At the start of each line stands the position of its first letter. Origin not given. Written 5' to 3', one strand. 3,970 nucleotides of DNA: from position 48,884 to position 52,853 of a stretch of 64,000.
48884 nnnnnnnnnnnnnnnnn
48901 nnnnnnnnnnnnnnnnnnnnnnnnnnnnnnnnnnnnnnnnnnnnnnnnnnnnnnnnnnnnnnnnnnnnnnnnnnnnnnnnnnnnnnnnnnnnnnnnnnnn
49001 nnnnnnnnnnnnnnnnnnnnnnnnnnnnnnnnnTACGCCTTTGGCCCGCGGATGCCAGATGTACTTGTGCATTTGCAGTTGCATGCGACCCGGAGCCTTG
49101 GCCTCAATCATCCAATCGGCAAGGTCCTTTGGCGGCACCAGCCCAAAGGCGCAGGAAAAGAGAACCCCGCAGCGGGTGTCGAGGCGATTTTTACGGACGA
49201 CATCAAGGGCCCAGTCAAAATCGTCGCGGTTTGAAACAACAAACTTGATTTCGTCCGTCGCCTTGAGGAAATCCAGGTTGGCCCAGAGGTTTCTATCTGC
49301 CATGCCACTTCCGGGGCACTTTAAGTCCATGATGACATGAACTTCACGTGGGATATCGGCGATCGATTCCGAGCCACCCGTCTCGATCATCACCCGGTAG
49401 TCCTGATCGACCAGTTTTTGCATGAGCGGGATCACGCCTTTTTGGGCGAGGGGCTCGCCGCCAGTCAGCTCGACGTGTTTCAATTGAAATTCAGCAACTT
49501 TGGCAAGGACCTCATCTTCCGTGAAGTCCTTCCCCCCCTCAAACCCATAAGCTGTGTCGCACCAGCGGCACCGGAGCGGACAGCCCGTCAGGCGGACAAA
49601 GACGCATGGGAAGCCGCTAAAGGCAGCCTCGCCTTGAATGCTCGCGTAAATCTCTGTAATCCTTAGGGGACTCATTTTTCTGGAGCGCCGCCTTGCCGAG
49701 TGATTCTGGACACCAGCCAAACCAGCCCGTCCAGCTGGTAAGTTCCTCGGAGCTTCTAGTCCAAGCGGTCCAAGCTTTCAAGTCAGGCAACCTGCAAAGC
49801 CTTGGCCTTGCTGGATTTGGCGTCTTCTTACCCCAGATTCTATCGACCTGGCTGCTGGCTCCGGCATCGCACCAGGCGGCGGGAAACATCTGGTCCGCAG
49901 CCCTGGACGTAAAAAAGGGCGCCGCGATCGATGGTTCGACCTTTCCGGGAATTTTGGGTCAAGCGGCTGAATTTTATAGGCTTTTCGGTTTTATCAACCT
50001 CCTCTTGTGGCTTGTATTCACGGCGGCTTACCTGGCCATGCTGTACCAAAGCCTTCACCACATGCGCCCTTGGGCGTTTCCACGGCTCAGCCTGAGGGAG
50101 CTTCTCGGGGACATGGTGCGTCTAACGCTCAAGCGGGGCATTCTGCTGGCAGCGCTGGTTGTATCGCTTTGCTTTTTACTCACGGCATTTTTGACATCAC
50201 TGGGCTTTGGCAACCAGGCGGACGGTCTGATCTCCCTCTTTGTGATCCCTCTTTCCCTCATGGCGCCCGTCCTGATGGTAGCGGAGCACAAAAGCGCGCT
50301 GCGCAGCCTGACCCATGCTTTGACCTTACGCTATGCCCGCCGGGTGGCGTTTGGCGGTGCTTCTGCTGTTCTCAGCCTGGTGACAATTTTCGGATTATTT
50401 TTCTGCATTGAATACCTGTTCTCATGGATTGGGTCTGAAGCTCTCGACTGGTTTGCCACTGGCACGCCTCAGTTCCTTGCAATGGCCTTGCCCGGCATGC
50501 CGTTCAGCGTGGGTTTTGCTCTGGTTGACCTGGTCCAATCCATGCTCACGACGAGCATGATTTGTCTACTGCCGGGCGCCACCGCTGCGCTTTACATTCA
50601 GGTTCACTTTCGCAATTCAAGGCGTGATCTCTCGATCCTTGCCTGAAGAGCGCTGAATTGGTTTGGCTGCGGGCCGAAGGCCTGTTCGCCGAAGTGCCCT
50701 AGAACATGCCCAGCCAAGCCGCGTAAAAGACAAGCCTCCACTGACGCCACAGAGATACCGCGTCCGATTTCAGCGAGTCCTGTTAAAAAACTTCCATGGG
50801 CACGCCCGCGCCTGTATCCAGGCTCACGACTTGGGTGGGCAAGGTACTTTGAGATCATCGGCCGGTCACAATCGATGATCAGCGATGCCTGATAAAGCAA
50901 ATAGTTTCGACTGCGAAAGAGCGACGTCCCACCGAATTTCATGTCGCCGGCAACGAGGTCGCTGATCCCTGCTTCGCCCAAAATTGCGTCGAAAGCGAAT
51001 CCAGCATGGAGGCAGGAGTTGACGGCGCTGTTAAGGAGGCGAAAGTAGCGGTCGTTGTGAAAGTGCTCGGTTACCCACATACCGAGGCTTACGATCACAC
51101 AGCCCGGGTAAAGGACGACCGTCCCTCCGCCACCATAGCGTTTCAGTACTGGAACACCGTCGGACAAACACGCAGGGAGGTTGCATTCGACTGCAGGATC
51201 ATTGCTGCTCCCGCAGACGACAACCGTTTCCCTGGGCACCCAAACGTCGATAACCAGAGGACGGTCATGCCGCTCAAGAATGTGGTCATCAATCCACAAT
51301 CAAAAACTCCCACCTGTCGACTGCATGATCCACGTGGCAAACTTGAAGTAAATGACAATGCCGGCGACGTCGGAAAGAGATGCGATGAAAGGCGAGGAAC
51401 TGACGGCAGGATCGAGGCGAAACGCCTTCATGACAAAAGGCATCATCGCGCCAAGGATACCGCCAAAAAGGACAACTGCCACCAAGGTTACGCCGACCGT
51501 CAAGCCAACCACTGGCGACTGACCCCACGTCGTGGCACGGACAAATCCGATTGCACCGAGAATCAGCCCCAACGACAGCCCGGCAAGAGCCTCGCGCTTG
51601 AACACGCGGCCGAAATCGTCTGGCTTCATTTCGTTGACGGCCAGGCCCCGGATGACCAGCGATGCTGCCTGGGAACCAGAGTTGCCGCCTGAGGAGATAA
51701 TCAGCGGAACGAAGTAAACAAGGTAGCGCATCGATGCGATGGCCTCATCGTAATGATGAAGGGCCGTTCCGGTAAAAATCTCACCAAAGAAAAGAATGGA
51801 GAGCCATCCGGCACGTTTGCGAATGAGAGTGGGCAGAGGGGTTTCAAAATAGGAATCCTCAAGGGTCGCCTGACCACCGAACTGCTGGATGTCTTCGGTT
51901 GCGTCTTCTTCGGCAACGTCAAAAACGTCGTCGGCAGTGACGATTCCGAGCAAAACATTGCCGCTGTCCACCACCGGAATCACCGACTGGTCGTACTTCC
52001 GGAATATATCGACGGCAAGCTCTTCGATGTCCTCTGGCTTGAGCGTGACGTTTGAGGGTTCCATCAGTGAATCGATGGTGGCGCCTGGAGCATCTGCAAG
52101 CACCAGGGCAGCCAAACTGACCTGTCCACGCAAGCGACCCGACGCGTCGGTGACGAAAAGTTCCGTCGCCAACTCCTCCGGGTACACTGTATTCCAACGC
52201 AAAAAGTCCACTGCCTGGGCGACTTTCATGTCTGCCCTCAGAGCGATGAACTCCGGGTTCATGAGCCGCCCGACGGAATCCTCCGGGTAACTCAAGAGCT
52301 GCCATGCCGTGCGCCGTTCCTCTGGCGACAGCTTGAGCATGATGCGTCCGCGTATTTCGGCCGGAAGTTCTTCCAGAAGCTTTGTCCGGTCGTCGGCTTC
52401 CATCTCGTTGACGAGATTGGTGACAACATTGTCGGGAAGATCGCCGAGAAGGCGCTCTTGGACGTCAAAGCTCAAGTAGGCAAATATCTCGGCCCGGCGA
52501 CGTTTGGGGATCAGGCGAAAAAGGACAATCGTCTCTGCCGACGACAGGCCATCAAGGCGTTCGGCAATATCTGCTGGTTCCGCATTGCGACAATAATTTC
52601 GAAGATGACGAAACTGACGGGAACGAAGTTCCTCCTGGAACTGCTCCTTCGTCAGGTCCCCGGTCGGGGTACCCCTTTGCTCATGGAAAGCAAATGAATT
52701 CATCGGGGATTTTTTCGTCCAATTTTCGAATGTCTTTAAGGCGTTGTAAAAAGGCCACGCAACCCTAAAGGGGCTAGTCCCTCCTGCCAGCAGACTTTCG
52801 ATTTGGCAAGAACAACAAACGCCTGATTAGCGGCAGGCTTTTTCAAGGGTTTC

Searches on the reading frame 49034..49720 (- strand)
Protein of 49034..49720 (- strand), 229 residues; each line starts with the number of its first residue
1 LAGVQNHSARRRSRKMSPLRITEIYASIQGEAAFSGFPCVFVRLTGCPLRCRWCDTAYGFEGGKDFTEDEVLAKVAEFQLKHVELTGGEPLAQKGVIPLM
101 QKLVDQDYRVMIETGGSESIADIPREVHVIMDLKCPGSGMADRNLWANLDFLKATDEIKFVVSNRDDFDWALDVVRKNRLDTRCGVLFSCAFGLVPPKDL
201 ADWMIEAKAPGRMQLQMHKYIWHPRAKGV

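Call 75: search_protein_families(library=pfam, proteins=[window:49034-49720:-], max_evalue=0.001)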
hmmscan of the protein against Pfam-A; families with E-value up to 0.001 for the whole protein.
window:49034-49720:- (229 aa): 2 families
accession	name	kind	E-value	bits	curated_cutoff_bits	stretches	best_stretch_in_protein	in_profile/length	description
PF04055.27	Radical_SAM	-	2.3e-11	44.6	29.5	1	45-176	5-134/166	Radical SAM superfamily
PF13353.11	Fer4_12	-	5.9e-06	27.1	22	1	40-105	8-79/137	4Fe-4S single cluster domain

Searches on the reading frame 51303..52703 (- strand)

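Call 75: search_protein_families(library=pfam, proteins=[window:51303-52703:-], max_evalue=0.001)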
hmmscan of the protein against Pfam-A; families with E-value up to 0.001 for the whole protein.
window:51303-52703:- (467 aa): 3 families
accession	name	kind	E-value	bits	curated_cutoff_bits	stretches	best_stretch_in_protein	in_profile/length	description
PF01769.21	MgtE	-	3.8e-35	121.3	27.6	1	332-453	1-123/125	Divalent cation transporter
PF03448.22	MgtE_N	-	1.9e-27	96.2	25.9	1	42-142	2-102/102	MgtE intracellular N domain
PF00571.33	CBS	-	1.6e-11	44.7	24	1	212-263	3-54/57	CBS domain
